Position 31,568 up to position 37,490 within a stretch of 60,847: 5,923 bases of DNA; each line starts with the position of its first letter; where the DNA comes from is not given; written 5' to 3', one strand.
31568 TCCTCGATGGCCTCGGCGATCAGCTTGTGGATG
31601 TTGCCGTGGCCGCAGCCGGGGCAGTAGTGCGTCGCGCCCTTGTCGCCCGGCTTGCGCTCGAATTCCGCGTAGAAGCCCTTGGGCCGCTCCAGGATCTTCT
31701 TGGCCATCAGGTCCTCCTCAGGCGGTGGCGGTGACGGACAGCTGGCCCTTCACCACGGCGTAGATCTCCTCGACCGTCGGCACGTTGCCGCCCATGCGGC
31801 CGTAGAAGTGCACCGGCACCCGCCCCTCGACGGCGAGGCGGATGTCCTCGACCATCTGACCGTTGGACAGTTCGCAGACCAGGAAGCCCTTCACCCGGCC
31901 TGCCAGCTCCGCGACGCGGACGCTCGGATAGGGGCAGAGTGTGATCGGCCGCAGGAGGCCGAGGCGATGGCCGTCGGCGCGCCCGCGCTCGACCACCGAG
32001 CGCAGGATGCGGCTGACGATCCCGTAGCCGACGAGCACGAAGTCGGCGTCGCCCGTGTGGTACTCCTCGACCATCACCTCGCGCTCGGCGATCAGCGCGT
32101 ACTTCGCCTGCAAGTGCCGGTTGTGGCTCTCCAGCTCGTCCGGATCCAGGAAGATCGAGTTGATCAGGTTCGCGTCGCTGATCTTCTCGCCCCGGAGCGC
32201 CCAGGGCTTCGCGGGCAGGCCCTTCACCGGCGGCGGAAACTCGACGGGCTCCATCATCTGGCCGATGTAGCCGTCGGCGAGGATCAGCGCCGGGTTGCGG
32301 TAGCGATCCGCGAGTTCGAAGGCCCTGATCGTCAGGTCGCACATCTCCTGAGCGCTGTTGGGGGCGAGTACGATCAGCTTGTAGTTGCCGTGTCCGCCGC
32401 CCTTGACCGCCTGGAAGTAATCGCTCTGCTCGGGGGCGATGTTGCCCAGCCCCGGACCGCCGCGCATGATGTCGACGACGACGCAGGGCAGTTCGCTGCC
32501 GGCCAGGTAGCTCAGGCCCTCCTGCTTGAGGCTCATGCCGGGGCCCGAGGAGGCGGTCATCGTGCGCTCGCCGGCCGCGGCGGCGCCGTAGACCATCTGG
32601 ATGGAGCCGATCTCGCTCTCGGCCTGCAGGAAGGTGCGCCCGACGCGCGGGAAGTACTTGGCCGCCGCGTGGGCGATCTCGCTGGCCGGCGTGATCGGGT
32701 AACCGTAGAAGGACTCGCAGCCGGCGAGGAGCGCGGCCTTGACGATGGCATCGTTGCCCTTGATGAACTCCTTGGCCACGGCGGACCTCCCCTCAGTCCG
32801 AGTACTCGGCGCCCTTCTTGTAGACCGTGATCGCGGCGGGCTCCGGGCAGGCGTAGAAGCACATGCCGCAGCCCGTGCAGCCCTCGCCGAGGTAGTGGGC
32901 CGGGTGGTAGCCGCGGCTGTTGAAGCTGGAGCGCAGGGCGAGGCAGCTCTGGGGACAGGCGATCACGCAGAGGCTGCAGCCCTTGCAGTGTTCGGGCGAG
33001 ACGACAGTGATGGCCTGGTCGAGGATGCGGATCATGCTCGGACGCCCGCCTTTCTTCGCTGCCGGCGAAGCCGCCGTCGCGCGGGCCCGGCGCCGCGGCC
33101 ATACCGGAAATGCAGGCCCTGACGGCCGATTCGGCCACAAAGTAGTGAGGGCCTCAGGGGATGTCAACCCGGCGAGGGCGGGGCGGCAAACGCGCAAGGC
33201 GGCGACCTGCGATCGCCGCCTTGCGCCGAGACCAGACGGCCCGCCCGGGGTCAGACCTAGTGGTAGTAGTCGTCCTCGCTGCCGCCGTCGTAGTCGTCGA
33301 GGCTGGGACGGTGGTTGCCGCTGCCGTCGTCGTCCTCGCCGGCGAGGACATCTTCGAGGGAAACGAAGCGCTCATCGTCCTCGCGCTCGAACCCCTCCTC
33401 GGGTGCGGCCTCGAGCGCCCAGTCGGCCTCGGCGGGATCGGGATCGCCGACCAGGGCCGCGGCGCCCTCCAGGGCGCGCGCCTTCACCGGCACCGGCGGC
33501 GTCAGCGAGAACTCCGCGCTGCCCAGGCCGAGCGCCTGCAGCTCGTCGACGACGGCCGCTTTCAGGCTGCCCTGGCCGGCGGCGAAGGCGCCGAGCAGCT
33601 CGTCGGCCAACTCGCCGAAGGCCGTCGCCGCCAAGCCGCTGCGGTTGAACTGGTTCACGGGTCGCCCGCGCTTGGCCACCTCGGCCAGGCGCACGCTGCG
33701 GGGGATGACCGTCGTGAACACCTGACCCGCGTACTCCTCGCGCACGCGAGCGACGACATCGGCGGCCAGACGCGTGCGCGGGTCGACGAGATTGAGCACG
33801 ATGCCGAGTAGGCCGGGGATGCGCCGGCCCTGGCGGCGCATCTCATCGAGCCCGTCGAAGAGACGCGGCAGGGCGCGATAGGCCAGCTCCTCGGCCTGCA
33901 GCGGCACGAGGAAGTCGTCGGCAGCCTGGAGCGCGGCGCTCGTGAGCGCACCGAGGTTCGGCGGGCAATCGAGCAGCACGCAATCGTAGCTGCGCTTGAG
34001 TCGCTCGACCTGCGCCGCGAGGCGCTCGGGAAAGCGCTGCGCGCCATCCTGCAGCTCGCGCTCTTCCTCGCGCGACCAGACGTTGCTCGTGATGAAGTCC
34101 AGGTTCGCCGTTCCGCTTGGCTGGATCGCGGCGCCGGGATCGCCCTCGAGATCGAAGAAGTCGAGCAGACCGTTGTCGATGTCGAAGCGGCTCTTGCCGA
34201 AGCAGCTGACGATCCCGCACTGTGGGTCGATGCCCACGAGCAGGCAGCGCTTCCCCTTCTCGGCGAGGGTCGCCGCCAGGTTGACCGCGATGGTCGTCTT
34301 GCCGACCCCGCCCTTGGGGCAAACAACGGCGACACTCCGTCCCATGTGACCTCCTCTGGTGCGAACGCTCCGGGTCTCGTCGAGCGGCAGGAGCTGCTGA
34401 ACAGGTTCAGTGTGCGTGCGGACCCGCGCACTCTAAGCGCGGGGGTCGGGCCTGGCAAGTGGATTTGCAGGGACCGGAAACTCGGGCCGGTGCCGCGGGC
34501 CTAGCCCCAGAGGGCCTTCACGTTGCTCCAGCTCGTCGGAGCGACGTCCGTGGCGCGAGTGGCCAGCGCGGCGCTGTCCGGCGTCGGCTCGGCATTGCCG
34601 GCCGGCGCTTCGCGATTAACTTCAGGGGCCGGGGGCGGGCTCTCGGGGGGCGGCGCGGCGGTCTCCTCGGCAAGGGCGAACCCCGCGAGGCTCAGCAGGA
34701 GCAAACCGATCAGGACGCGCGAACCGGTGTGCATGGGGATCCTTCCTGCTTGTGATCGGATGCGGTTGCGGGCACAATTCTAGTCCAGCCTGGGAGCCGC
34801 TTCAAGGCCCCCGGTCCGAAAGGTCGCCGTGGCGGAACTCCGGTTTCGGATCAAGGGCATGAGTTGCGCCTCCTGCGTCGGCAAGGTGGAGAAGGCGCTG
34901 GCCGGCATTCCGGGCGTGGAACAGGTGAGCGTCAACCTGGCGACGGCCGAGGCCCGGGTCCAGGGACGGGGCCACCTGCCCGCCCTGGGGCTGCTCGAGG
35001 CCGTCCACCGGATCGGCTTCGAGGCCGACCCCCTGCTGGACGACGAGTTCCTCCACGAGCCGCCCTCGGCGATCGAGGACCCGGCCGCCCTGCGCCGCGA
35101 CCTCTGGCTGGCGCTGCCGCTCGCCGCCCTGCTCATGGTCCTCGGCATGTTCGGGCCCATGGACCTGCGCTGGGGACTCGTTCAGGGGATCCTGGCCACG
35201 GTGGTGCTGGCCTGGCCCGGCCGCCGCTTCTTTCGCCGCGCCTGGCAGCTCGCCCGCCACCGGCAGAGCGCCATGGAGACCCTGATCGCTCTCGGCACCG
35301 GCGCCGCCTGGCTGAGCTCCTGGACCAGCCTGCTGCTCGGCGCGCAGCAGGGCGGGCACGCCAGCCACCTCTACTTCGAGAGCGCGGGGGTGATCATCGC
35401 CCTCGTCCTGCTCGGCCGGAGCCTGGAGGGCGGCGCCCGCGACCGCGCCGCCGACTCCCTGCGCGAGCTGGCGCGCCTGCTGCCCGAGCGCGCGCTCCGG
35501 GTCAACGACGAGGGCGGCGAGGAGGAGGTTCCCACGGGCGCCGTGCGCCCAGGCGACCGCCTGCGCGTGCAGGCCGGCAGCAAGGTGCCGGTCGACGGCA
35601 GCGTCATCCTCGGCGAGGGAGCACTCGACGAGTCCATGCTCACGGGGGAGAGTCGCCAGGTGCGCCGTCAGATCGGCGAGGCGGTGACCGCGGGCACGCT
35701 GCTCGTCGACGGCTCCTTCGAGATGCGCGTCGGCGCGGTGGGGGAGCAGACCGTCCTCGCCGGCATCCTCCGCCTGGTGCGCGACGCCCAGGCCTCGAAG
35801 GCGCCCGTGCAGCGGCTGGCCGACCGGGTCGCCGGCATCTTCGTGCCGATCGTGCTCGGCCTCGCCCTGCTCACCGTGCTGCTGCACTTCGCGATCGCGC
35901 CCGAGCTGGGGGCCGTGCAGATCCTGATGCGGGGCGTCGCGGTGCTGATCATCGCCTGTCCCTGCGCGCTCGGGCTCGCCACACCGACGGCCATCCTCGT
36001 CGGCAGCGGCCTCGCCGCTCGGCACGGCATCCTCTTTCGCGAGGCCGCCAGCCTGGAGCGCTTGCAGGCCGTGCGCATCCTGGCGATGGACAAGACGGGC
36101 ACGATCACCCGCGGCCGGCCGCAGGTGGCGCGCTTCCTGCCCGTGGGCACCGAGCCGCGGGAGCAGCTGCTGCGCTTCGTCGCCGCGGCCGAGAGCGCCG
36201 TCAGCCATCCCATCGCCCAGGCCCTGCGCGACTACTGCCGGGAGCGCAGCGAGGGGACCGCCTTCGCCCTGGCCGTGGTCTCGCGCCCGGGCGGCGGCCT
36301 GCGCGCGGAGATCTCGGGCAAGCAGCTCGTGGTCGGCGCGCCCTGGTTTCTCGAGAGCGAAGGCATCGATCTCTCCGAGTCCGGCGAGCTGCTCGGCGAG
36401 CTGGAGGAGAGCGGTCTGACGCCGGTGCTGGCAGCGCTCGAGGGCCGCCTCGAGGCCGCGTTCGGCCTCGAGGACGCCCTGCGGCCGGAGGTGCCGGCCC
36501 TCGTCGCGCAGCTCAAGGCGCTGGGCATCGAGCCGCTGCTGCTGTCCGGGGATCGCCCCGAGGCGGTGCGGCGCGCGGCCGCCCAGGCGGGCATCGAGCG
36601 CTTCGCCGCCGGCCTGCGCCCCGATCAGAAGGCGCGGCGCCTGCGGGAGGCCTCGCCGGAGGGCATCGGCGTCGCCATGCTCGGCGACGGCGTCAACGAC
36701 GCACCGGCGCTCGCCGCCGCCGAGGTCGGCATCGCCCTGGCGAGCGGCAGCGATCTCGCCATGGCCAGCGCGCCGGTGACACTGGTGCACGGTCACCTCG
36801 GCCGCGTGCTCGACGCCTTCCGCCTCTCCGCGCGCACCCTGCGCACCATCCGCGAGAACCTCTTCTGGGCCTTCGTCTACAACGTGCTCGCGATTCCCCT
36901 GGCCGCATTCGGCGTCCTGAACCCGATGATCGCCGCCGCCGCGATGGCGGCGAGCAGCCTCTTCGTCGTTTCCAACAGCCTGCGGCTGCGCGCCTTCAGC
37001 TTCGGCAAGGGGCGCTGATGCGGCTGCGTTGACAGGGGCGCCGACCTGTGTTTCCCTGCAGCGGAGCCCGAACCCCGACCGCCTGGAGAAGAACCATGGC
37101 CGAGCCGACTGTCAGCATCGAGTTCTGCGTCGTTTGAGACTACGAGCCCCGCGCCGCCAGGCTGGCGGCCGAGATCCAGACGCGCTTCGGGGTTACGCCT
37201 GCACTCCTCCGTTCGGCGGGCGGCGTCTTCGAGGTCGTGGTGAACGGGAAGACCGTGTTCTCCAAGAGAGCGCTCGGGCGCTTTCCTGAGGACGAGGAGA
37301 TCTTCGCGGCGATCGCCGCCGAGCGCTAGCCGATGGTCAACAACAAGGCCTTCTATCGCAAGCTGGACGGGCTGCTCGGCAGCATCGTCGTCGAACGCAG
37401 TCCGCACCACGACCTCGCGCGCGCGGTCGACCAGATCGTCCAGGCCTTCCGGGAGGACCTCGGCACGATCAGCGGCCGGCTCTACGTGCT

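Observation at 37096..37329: Unlisted selenoprotein gene: SelW/Rdx-family ORF with in-frame UGA and downstream hairpin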

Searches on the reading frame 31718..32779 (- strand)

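Call 10: search_protein_families(library=pfam, proteins=[window:31718-32779:-], max_evalue=0.00001)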
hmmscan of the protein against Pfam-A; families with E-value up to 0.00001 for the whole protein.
window:31718-32779:- (353 aa): 2 families
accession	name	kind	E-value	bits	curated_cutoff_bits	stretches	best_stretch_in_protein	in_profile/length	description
PF01855.24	POR_N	-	7.8e-54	183.3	27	1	15-186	2-174/231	Pyruvate flavodoxin/ferredoxin oxidoreductase, thiamine diP-bdg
PF17147.9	PFOR_II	-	1.2e-22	80.6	27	1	245-339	1-102/102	Pyruvate:ferredoxin oxidoreductase core domain II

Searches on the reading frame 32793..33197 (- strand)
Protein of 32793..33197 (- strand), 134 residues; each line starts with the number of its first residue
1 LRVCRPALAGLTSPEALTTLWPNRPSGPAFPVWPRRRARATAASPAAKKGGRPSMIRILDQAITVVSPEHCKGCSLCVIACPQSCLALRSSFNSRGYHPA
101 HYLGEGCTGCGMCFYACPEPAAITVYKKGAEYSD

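Call 68: search_protein_families(library=pfam, proteins=[window:32793-33197:-], max_evalue=0.001)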
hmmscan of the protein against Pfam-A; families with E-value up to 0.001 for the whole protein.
window:32793-33197:- (134 aa): 9 families
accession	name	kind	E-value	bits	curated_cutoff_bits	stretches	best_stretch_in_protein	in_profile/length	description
PF12838.12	Fer4_7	-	4.5e-10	40.3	27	1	70-119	1-50/52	4Fe-4S dicluster domain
PF14697.11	Fer4_21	-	2.6e-09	37.5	35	1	56-87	26-58/59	4Fe-4S dicluster domain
PF12797.12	Fer4_2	-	2.1e-08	34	24.5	1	64-82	3-21/22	4Fe-4S binding domain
PF00037.32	Fer4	-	1.3e-07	31.5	21.1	1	65-85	2-22/24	4Fe-4S binding domain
PF13187.11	Fer4_9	-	2.2e-07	31.2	27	1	70-119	1-49/52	4Fe-4S dicluster domain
PF12800.12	Fer4_4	-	1.6e-06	28.4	24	0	105-118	2-15/17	4Fe-4S binding domain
PF12837.12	Fer4_6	-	8.1e-06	26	25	0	107-122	9-23/24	4Fe-4S binding domain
PF13237.11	Fer4_10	-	1e-05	25.8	25.5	1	65-118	3-53/53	4Fe-4S dicluster domain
PF25160.1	LdpA_Fe-S-bd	-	0.00036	20.7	27.6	0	64-87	21-44/49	LdpA Fe-S cluster-binding domain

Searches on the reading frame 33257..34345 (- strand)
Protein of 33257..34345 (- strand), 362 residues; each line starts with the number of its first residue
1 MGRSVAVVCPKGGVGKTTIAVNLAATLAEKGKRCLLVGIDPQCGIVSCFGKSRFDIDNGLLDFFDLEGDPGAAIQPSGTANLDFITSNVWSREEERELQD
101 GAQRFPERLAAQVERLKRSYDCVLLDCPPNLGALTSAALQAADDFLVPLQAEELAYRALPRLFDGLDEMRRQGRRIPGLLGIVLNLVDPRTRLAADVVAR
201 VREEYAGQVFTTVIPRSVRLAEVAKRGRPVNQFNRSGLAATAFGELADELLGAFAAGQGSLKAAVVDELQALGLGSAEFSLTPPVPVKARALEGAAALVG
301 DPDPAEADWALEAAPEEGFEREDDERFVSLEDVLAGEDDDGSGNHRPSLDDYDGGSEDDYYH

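Call 10: search_protein_families(library=pfam, proteins=[window:33257-34345:-], max_evalue=0.00001)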
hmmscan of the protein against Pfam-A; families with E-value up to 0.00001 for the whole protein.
window:33257-34345:- (362 aa): 7 families
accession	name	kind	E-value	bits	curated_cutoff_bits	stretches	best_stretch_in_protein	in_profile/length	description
PF13614.12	AAA_31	-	8.3e-36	124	27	1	3-172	2-170/177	AAA domain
PF01656.29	CbiA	-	1.4e-18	67.5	25.4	1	5-230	1-125/125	CobQ/CobB/MinD/ParA nucleotide binding domain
PF06564.18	CBP_BcsQ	-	1.5e-12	48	21.3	1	7-248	6-231/234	Cellulose biosynthesis protein BcsQ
PF09140.17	MipZ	-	2.6e-09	37.2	20.7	0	86-150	66-130/262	ATPase MipZ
PF00142.24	Fer4_NifH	-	3e-09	37.2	25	1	8-43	5-40/271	4Fe-4S iron sulfur cluster binding proteins, NifH/frxC family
PF02374.21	ArsA_ATPase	-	3e-08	33.7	24.3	1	7-106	5-105/305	Anion-transporting ATPase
PF10609.15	ParA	-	1.4e-07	31.7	27.1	1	4-40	5-41/246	NUBPL iron-transfer P-loop NTPase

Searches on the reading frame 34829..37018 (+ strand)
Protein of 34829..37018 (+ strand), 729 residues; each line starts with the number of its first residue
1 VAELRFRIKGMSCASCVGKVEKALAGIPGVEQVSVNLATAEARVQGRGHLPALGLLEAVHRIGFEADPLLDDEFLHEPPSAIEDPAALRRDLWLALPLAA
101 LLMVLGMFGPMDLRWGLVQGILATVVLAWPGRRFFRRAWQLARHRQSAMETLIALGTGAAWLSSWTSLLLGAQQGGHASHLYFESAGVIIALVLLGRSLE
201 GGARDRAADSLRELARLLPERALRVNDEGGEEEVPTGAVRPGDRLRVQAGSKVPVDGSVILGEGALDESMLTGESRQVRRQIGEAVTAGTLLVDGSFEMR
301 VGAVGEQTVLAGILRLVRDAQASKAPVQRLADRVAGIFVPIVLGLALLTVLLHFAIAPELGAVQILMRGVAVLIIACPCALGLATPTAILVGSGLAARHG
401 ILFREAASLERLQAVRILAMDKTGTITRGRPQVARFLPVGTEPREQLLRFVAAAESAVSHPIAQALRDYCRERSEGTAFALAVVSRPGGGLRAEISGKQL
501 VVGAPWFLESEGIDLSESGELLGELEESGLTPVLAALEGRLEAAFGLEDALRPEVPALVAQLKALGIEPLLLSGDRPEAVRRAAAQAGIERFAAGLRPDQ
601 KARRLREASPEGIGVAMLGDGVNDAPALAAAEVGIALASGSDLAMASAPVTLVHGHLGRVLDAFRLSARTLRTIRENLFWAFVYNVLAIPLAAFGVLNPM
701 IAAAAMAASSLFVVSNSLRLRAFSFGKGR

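Call 10: search_protein_families(library=pfam, proteins=[window:34829-37018:+], max_evalue=0.00001)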
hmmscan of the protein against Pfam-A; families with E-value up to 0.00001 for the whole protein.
window:34829-37018:+ (729 aa): 3 families
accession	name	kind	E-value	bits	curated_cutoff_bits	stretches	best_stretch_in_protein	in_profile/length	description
PF00122.25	E1-E2_ATPase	-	3e-51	174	28.1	1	217-399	2-181/181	E1-E2 ATPase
PF00702.32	Hydrolase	-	5.3e-24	86.1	26.4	1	416-631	2-190/191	haloacid dehalogenase-like hydrolase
PF00403.32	HMA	-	1.2e-13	51.7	24.8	1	6-64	2-61/62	Heavy-metal-associated domain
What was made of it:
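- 34829..37018 (+): Context: heavy-metal (HMA-domain) P-type ATPase gene ending 77 nt upstream. Pfam E1-E2_ATPase, Hydrolase and HMA (call 10).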

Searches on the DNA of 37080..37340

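Call 27: search_rna_families(source=window, start=37080, end=37340, threshold=evalue, max_evalue=10, show_alignments=3)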
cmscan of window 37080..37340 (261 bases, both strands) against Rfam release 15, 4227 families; matches with E-value up to 10: 2.
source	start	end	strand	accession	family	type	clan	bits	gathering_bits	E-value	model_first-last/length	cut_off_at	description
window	37194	37283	+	RF02231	sX12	Gene; sRNA;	-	18.7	106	0.35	1-78/78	no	Xanthomonas sRNA sX12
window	37307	37340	-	RF02935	che1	Gene; sRNA;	-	16.5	54.1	2.5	58-91/91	5'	che1 RNA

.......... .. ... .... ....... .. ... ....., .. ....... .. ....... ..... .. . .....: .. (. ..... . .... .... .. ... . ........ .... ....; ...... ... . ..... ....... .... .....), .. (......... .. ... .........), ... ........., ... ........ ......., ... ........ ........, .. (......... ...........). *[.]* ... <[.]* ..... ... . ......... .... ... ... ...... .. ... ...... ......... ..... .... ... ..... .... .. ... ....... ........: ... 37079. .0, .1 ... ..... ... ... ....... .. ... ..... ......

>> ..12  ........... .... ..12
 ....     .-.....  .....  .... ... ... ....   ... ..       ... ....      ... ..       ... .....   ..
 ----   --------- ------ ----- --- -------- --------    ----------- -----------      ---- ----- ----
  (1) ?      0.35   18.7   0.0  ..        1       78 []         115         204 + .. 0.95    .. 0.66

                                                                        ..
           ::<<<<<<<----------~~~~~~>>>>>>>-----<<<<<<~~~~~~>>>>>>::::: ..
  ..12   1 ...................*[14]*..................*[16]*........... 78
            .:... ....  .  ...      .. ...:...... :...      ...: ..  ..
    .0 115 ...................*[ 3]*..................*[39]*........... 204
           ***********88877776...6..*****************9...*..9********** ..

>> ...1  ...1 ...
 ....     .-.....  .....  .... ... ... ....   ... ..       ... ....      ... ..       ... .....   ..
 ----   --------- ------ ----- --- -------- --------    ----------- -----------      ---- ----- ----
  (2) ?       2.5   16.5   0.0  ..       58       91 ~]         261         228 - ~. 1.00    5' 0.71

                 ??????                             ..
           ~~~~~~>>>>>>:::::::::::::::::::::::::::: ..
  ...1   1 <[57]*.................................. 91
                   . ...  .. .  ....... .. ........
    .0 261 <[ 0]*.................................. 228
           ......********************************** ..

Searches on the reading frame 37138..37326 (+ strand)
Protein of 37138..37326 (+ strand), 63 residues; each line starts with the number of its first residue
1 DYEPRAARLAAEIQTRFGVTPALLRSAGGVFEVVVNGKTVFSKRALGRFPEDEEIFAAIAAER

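Call 4: search_protein_families(library=pfam, proteins=[window:37138-37326:+], max_evalue=1)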
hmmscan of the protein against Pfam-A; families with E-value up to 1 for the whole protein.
seq(63 aa): 1 family
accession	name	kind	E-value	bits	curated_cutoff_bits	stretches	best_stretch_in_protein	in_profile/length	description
PF10262.15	Rdx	-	3.3e-12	46.9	22.6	1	2-59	12-72/74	Rdx family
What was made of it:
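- Checked: The Pfam match spans the TGA, with the 13 upstream codons adding about 21 bits (call 4).
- The downstream part alone scores 46.9 bits (call 4). Pfam E-value is 1e-18 (call 4).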
